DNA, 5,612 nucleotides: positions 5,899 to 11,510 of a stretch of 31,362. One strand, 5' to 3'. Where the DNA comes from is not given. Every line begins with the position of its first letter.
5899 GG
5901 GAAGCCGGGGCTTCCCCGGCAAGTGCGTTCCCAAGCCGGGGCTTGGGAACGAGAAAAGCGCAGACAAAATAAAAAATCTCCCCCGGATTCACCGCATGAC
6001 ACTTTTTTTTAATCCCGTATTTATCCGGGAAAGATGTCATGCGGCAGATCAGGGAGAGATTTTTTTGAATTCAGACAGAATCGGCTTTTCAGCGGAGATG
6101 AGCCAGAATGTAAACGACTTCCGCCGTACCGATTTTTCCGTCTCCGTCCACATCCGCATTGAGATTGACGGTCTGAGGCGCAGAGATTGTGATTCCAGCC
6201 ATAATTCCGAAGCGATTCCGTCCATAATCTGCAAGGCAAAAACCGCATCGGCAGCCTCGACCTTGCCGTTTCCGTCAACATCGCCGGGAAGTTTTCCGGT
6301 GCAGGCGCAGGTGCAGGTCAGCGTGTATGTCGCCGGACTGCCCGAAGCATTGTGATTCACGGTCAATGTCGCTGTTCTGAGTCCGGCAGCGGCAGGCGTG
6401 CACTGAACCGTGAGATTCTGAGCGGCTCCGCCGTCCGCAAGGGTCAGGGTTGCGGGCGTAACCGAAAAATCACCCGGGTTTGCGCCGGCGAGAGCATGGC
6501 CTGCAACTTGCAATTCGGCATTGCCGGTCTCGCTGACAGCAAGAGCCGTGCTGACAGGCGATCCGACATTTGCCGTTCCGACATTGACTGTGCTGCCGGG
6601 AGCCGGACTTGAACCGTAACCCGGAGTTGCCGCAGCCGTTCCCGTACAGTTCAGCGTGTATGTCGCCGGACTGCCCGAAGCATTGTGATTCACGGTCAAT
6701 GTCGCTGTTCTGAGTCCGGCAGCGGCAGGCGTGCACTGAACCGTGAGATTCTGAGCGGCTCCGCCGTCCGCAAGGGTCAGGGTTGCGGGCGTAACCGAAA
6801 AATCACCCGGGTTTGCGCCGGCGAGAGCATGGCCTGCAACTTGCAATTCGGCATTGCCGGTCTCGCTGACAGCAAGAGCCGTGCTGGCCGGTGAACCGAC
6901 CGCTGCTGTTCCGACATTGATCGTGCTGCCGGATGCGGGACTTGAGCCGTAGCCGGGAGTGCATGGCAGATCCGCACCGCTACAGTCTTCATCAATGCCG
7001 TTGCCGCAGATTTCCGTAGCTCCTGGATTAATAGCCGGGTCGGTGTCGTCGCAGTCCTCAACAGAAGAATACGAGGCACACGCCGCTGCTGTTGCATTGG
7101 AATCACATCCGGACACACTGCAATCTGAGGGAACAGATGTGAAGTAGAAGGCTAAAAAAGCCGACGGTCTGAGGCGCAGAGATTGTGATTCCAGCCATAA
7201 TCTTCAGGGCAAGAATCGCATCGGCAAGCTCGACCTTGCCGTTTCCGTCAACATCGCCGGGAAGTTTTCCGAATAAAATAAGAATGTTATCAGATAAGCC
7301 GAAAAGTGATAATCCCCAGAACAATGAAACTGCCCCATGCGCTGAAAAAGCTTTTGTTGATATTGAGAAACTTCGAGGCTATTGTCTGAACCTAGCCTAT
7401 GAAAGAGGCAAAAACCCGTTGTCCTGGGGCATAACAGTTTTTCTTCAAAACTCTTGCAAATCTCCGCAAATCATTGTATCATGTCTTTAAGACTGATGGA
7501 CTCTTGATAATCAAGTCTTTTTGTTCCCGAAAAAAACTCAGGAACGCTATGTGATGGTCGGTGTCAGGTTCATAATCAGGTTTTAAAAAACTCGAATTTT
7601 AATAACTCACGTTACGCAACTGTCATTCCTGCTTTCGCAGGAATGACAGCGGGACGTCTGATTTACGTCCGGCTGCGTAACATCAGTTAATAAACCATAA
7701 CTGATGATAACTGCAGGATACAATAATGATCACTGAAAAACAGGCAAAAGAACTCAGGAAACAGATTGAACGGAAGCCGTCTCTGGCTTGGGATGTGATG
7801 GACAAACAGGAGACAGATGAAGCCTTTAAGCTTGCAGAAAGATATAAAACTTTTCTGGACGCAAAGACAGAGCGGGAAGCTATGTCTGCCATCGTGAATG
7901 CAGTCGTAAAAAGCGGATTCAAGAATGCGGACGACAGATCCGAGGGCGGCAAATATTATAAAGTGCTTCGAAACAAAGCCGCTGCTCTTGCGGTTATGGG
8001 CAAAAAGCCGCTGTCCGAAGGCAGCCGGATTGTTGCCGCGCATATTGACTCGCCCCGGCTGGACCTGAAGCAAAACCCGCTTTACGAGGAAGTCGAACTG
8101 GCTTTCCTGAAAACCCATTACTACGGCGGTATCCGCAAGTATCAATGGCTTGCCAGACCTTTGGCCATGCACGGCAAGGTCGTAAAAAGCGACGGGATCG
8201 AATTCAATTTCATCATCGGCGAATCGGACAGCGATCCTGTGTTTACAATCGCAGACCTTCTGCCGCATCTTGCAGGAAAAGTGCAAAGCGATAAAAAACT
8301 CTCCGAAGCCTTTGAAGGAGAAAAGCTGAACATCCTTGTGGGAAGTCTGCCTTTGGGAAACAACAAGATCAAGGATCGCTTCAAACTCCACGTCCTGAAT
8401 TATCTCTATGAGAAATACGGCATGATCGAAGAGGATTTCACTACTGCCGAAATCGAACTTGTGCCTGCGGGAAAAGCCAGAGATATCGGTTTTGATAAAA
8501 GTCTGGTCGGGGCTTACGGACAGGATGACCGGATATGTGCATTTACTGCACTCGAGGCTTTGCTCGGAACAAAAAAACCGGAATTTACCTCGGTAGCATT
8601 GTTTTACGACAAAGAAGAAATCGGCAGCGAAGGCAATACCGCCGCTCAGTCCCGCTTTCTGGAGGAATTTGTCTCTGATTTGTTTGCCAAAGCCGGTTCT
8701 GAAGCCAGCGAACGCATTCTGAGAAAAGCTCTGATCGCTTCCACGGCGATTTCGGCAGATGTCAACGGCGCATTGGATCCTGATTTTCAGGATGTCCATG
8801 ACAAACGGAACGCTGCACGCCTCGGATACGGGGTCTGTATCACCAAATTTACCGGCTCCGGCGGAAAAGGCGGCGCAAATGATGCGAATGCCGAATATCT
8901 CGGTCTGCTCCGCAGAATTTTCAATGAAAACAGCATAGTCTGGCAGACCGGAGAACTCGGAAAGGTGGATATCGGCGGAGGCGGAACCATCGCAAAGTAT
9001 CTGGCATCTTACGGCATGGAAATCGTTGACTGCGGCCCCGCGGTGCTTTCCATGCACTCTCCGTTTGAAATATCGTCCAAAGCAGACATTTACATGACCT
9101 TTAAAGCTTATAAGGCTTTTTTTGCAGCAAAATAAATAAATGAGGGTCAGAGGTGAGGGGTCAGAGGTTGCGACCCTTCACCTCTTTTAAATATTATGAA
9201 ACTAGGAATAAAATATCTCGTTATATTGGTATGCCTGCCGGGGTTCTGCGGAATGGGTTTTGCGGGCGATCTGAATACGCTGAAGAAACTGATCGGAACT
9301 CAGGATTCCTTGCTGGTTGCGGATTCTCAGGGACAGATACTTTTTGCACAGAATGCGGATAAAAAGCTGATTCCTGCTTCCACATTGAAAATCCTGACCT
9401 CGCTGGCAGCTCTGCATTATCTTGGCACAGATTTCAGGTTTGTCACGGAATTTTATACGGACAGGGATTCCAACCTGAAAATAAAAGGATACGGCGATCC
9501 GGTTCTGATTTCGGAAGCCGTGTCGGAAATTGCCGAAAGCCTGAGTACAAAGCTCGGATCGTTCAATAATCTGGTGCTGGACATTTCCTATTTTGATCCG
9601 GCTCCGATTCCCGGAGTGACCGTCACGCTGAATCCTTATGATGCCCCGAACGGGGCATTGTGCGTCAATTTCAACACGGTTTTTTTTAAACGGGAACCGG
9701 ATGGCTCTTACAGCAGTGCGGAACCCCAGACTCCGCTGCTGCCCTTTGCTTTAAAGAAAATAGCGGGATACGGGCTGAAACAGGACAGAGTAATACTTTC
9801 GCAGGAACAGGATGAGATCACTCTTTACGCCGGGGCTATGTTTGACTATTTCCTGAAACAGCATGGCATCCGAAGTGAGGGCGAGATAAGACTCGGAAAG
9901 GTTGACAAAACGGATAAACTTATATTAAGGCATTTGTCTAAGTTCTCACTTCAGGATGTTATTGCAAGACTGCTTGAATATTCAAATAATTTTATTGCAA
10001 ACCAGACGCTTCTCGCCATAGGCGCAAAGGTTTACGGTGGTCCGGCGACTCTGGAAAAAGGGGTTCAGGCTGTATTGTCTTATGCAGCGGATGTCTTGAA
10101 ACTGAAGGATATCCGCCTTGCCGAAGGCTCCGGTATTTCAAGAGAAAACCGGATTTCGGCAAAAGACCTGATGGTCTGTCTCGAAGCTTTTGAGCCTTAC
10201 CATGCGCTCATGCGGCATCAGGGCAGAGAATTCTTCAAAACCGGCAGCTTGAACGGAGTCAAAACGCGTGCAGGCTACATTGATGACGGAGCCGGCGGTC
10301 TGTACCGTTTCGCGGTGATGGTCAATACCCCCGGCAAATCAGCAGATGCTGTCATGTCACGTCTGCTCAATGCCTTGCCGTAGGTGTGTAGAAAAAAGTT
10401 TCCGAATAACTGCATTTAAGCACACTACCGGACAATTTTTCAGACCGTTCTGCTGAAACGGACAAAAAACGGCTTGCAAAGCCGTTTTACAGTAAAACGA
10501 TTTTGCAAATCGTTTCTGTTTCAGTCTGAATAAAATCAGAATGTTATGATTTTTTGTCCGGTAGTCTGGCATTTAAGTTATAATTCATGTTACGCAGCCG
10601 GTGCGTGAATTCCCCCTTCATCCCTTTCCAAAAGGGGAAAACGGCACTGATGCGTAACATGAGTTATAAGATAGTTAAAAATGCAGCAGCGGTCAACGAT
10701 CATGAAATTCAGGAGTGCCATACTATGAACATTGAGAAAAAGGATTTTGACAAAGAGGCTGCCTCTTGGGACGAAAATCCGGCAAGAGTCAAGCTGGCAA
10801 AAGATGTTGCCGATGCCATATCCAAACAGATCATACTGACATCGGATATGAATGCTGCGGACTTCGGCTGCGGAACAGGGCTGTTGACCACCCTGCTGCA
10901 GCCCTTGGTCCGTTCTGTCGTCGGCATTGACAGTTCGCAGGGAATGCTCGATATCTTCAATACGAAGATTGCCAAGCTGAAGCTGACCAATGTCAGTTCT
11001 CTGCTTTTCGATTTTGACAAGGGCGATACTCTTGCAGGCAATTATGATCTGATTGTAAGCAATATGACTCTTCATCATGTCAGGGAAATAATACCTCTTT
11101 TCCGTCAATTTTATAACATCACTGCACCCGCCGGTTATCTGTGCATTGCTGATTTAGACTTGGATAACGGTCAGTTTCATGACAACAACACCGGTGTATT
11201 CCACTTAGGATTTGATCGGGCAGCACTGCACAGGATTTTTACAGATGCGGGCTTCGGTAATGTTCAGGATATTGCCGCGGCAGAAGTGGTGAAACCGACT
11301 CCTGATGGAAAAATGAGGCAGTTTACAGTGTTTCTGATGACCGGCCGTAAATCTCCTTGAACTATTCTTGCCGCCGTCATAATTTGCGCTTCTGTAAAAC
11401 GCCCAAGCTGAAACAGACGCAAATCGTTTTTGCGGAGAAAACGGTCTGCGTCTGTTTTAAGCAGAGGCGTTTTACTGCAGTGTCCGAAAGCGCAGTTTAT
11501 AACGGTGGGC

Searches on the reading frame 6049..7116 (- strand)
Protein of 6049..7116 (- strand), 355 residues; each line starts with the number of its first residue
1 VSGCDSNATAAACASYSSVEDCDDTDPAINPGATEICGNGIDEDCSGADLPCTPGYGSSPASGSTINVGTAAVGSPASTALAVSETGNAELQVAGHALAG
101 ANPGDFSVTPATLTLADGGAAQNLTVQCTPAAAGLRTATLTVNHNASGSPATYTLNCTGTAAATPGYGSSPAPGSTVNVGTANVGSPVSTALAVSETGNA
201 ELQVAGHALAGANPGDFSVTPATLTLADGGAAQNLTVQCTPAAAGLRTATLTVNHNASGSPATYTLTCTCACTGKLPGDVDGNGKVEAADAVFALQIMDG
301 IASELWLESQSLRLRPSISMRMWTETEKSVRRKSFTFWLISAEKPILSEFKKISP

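Call 10: search_protein_families(library=pfam, proteins=[window:6049-7116:-], max_evalue=0.001)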
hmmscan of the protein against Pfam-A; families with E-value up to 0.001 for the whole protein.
window:6049-7116:- (355 aa): 7 families
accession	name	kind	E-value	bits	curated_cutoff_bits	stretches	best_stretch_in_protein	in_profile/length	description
PF22544.2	HYDIN_VesB_CFA65-like_Ig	-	1.1e-16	61.3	25.5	2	176-266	9-97/100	HYDIN/CFA65/VesB-like, Ig-like domain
PF15780.11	ASH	-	1.4e-15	57.7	27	2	64-150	12-96/98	Abnormal spindle-like microcephaly-assoc'd, ASPM-SPD-2-Hydin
PF11617.13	Cu-binding_MopE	-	7.5e-12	45.7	27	1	21-48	1-27/30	Putative metal-binding motif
PF22067.2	Cep192_D3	-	3.8e-08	33.8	27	0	64-149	7-89/99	Cep192 domain 3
PF18911.6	PKD_4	-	0.00021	21.7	27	0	210-269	25-84/85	PKD domain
PF00801.26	PKD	-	0.00026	21.4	23.5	0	220-267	30-79/80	PKD domain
PF13944.12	Calycin_like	-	0.00046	20.9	30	0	77-164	24-109/124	Calycin-like beta-barrel domain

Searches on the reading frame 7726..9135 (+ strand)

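Call 9: search_protein_families(library=pfam, proteins=[window:7726-9135:+], max_evalue=0.001)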
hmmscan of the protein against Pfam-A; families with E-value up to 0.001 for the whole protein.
window:7726-9135:+ (469 aa): 2 families
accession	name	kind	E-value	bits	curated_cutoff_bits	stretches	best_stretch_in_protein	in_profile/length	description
PF02127.20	Peptidase_M18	-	2.9e-91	306.9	24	1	46-466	5-432/432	Aminopeptidase I zinc metalloprotease (M18)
PF05343.19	Peptidase_M42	-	0.00017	21.2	23.2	0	261-310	128-179/292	M42 glutamyl aminopeptidase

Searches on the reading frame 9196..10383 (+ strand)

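Call 9: search_protein_families(library=pfam, proteins=[window:9196-10383:+], max_evalue=0.001)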
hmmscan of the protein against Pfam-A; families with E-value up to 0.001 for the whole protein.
window:9196-10383:+ (395 aa): 3 families
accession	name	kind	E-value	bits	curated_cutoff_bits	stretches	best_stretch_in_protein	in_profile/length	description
PF02113.21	Peptidase_S13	-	1.1e-45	156.7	22.8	2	205-332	228-354/444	D-Ala-D-Ala carboxypeptidase 3 (S13) family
PF00768.25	Peptidase_S11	-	8e-06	25.9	27.6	0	35-72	12-49/239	D-alanyl-D-alanine carboxypeptidase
PF13354.11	Beta-lactamase2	-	4e-05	23.5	22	0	307-376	145-214/214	Beta-lactamase enzyme family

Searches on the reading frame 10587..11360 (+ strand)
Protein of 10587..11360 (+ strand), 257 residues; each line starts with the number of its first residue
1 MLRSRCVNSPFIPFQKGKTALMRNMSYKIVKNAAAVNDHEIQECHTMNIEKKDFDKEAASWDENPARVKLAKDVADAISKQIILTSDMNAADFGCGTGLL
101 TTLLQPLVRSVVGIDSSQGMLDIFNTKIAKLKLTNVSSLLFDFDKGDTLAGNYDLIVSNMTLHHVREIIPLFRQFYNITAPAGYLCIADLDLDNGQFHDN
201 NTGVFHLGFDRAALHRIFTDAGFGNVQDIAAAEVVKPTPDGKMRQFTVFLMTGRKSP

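Call 9: search_protein_families(library=pfam, proteins=[window:10587-11360:+], max_evalue=0.001)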
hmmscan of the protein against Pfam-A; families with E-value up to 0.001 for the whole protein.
window:10587-11360:+ (257 aa): 10 families
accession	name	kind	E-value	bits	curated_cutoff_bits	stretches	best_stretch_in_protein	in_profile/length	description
PF13489.12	Methyltransf_23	-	9.9e-17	61.6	27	1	76-227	11-163/164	Methyltransferase domain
PF13847.12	Methyltransf_31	-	1.4e-14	54.4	27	1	85-219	2-142/145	Methyltransferase domain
PF08241.18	Methyltransf_11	-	1.8e-14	54.5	21.2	1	92-187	2-95/95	Methyltransferase domain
PF13649.12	Methyltransf_25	-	2.9e-14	53.9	27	1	92-183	3-97/97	Methyltransferase domain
PF08242.18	Methyltransf_12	-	2.4e-13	51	30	1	92-185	2-98/98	Methyltransferase domain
PF03848.20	TehB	-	7e-06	26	20.4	1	84-193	28-139/193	Tellurite resistance protein TehB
PF01135.25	PCMT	-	1.9e-05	25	20.3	1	48-160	27-150/210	Protein-L-isoaspartate(D-aspartate) O-methyltransferase (PCMT)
PF05175.20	MTS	-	5.3e-05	23.4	23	1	86-166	31-112/170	Methyltransferase small domain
PF00398.26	RrnaAD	-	0.00055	19.5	24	1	73-163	17-110/263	Ribosomal RNA adenine dimethylase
PF06325.19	PrmA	-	0.00085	19.3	22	0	86-186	161-257/296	Ribosomal protein L11 methyltransferase (PrmA)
